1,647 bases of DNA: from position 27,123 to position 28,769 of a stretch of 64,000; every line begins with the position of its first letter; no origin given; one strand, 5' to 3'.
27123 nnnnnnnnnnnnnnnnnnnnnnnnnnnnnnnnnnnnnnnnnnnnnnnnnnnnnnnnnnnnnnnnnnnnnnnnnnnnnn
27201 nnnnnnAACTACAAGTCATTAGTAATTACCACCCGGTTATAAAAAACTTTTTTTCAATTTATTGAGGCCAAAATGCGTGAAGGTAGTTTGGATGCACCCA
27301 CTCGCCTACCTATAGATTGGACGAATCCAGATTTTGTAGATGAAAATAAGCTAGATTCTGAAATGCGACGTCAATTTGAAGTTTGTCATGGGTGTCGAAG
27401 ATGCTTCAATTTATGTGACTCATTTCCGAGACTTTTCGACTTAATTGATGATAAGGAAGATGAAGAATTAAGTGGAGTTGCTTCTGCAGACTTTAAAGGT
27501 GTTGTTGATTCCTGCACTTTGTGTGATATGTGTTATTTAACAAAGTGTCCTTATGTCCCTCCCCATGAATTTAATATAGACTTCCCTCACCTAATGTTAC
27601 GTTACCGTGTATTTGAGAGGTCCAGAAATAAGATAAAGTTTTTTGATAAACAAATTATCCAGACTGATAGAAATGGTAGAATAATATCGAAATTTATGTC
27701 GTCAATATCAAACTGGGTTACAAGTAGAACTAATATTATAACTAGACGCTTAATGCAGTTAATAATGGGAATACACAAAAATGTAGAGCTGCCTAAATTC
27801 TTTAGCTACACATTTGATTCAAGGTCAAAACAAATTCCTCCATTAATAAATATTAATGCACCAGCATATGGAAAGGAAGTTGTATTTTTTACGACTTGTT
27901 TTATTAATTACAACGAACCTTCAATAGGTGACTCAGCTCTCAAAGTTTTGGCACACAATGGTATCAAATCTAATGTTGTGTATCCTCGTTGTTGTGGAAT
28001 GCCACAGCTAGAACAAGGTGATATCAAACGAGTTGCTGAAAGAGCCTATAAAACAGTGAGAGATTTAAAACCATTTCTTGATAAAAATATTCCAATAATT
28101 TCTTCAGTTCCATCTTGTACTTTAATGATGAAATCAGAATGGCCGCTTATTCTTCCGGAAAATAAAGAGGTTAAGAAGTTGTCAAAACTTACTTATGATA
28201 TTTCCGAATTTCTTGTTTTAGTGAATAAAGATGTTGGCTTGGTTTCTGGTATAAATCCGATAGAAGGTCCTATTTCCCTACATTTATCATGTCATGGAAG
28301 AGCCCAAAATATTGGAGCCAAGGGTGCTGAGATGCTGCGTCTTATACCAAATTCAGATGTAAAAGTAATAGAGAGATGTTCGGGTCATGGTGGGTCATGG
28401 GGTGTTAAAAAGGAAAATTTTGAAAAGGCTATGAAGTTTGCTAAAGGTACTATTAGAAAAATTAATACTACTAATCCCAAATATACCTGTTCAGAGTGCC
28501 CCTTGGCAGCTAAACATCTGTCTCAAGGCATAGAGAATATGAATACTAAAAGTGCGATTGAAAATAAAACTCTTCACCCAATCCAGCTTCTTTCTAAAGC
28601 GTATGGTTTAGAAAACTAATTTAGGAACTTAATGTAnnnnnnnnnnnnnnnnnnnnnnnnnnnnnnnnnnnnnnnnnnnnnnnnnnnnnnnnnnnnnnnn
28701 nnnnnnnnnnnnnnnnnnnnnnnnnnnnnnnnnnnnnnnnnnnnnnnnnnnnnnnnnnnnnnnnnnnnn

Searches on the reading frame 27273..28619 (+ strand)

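Call 32: search_protein_families(library=ncbifam, proteins=[window:27273-28619:+])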
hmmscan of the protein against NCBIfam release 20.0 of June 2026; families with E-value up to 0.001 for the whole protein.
window:27273-28619:+ (448 aa): 10 families
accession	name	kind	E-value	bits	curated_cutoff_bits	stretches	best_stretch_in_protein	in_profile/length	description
NF008369.0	PRK11168.1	equivalog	1.5e-56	192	278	1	72-445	51-400/401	anaerobic glycerol-3-phosphate dehydrogenase subunit C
TIGR03379.1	glycerol3P_GlpC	equivalog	3.9e-37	127.9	279.9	1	74-443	47-395/397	anaerobic glycerol-3-phosphate dehydrogenase subunit GlpC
NF045670.1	quin_L_LdhH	equivalog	4.1e-30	104.7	800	1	74-428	349-697/706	L-lactate dehydrogenase (quinone) large subunit LdhH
NF004898.0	PRK06259.1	equivalog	1.1e-20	73.7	385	1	77-443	184-487/488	fumarate reductase (CoM/CoB) subunit TfrB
NF011607.0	PRK15033.1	subfamily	7.9e-09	34.9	524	1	25-113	22-100/389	tricarballylate utilization 4Fe-4S protein TcuB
NF049975.1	2HglutDHaseYdiJ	equivalog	2e-08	32.5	1350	1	73-392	664-974/1018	D-2-hydroxyglutarate dehydrogenase YdiJ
TIGR02484.1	CitB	equivalog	2.8e-08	33.3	246.6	1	29-113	7-81/372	tricarballylate utilization 4Fe-4S protein TcuB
NF008434.0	PRK11274.1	equivalog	2.9e-05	23.2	333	1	192-409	159-381/409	glycolate oxidase subunit GlcF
NF041782.1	mnquin_red_QrcC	equivalog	0.00017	21.3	400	1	36-88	99-155/239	menaquinone reductase iron-sulfur cluster-binding subunit QrcC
NF045663.1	diclust_near_Sec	equivalog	0.00045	18.4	530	0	201-291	420-508/759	pyridine nucleotide-disulfide oxidoreductase/dicluster-binding protein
